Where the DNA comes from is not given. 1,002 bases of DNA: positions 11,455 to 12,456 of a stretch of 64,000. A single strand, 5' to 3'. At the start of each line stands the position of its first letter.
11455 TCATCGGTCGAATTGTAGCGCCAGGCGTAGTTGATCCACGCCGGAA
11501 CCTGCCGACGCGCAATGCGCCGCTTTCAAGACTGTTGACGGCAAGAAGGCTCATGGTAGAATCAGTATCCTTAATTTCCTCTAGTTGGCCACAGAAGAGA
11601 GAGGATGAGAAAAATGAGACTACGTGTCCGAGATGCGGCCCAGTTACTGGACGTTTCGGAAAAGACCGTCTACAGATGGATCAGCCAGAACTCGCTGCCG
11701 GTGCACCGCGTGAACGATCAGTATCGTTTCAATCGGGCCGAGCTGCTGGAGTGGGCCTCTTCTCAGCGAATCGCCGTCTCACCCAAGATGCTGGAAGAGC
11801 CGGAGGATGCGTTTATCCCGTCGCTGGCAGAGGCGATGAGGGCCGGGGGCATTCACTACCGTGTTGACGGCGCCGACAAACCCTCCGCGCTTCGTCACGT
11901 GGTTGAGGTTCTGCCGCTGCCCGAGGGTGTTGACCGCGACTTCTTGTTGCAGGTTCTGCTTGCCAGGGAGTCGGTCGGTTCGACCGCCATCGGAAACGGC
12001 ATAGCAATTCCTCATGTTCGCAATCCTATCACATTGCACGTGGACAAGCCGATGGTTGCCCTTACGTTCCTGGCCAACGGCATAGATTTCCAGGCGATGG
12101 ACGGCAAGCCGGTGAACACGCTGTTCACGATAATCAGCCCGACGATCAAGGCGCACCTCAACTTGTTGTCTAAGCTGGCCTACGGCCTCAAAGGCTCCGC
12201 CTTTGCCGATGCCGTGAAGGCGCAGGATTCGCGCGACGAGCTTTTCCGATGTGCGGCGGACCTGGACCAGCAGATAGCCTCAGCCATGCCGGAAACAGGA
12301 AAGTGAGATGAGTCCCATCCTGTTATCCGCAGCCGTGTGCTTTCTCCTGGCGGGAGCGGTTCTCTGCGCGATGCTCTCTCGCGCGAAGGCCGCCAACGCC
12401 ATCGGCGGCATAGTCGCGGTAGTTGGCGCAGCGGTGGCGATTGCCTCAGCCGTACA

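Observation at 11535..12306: HTH plus PTS-EIIA(Ntr/Fru-type) hybrid regulator heads the Ehr-like operon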

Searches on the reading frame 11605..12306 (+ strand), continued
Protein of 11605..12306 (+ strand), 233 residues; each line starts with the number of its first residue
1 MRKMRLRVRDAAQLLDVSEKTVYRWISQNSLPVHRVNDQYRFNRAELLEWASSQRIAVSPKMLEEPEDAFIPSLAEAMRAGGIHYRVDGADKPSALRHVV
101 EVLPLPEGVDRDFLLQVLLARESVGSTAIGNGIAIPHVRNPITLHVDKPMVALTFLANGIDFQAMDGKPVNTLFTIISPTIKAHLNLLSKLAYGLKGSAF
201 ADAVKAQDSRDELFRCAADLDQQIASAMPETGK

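Call 76: search_protein_families(library=pfam, proteins=[L092:650-2530:-, L092:3441-4397:+, L092:4546-5457:-, L093:1253-2167:+, L093:2182-3483:+, L127:1290-1895:-, L109:9647-10315:+, L109:10328-11089:+, L109:11895-13082:+, L109:6491-8116:-], max_evalue=0.001)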
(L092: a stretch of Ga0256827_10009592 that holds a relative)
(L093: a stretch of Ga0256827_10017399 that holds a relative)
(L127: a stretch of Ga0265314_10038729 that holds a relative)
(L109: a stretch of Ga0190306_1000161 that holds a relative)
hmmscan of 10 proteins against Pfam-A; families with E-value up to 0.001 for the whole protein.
L092:650-2530:- (626 aa): 2 families
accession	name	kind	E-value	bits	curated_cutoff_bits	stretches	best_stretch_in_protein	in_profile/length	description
PF00654.25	Voltage_CLC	-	3.2e-95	319.7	24.8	1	126-473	1-345/346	Voltage gated chloride channel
PF00571.33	CBS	-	7e-09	36.3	24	1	508-561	2-56/57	CBS domain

L092:3441-4397:+ (318 aa): 2 families
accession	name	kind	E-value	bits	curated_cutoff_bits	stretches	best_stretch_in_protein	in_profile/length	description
PF00359.27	PTS_EIIA_2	-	3e-24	86.1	27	1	31-165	12-143/144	Phosphoenolpyruvate-dependent sugar phosphotransferase system, EIIA 2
PF00571.33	CBS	-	9.3e-15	55.1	24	2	175-225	1-51/57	CBS domain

L092:4546-5457:- (303 aa): 0 families

L093:1253-2167:+ (304 aa): 2 families
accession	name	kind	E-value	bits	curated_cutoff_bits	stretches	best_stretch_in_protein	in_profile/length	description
PF00359.27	PTS_EIIA_2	-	1.3e-21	77.5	27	1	24-151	19-143/144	Phosphoenolpyruvate-dependent sugar phosphotransferase system, EIIA 2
PF00571.33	CBS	-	1.8e-14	54.2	24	2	161-211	1-51/57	CBS domain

L093:2182-3483:+ (433 aa): 4 families
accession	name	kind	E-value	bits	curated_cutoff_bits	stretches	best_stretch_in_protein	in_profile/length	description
PF03600.22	CitMHS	-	3.7e-86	289.7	31.9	2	12-352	1-322/336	Citrate transporter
PF02040.21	ArsB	-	6.1e-22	79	22.2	1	24-428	22-420/423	Arsenical pump membrane protein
PF00939.25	Na_sulph_symp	-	7.2e-19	68.6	27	3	5-168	275-443/472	Sodium:sulfate symporter transmembrane region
PF06450.18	NhaB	-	2e-05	24.1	27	1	133-195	206-266/515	Bacterial Na+/H+ antiporter B (NhaB)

L127:1290-1895:- (201 aa): 0 families

L109:9647-10315:+ (222 aa): 1 family
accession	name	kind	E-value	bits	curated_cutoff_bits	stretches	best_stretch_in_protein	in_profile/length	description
PF00346.24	Complex1_49kDa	-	1.4e-27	96.9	24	1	21-215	48-264/271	Respiratory-chain NADH dehydrogenase, 49 Kd subunit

L109:10328-11089:+ (253 aa): 10 families
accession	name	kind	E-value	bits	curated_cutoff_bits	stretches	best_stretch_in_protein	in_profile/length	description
PF01058.29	Oxidored_q6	-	1.5e-28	99.5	27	1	136-246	1-127/128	NADH ubiquinone oxidoreductase, 20 Kd subunit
PF00037.32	Fer4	-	2.9e-09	36.8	21.1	2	63-84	2-23/24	4Fe-4S binding domain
PF12838.12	Fer4_7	-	3.5e-09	37.4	27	0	33-54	31-52/52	4Fe-4S dicluster domain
PF13484.11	Fer4_16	-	5.6e-09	37.1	30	1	39-57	1-19/66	4Fe-4S double cluster binding domain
PF12837.12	Fer4_6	-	1.1e-07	31.8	25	1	33-55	2-24/24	4Fe-4S binding domain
PF13237.11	Fer4_10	-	3e-07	30.7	25.5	1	33-80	2-53/53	4Fe-4S dicluster domain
PF13187.11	Fer4_9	-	1.8e-06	28.3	27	1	39-83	1-51/52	4Fe-4S dicluster domain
PF14697.11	Fer4_21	-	2.8e-06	27.8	35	1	34-84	2-57/59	4Fe-4S dicluster domain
PF13459.11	Fer4_15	-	1.8e-05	25.8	22.4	0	62-81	1-20/66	4Fe-4S single cluster domain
PF12797.12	Fer4_2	-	0.0002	21.6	24.5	0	33-52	3-22/22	4Fe-4S binding domain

L109:11895-13082:+ (395 aa): 2 families
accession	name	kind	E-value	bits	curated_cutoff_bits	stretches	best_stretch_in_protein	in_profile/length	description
PF13635.12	DUF4143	-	2.1e-33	115.8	28.1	1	182-338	5-160/160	Domain of unknown function (DUF4143)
PF13173.12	AAA_14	-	1.9e-21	76.8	27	1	13-136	4-128/129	AAA domain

L109:6491-8116:- (541 aa): 4 families
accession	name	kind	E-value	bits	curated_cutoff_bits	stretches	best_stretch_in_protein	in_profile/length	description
PF02729.26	OTCace_N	-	1.4e-22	80.8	29.9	1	23-182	1-148/148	Aspartate/ornithine carbamoyltransferase, carbamoyl-P binding domain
PF01948.23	PyrI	-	8.3e-15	55.2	25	1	389-484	3-92/93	Aspartate carbamoyltransferase regulatory chain, allosteric domain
PF02748.20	PyrI_C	-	3.4e-09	36.9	23.4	1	491-539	3-48/48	Aspartate carbamoyltransferase regulatory chain, metal binding domain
PF00185.30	OTCace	-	1.9e-05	25.2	29.4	1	191-314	3-124/157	Aspartate/ornithine carbamoyltransferase, Asp/Orn binding domain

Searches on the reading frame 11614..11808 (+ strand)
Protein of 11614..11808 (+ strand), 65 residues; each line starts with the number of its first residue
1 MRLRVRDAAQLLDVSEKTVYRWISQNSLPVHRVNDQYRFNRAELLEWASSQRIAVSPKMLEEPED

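Call 58: search_solved_structures(query=window:11614-11808:+, max_evalue=10, show_alignments=3)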
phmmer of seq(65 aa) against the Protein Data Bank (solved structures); distinct sequences matched with E-value up to 10: 1.
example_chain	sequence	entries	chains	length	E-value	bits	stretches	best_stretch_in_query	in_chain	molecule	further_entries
5i41_B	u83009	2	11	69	0.021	18.7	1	8-42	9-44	Chromosome-anchoring protein RacA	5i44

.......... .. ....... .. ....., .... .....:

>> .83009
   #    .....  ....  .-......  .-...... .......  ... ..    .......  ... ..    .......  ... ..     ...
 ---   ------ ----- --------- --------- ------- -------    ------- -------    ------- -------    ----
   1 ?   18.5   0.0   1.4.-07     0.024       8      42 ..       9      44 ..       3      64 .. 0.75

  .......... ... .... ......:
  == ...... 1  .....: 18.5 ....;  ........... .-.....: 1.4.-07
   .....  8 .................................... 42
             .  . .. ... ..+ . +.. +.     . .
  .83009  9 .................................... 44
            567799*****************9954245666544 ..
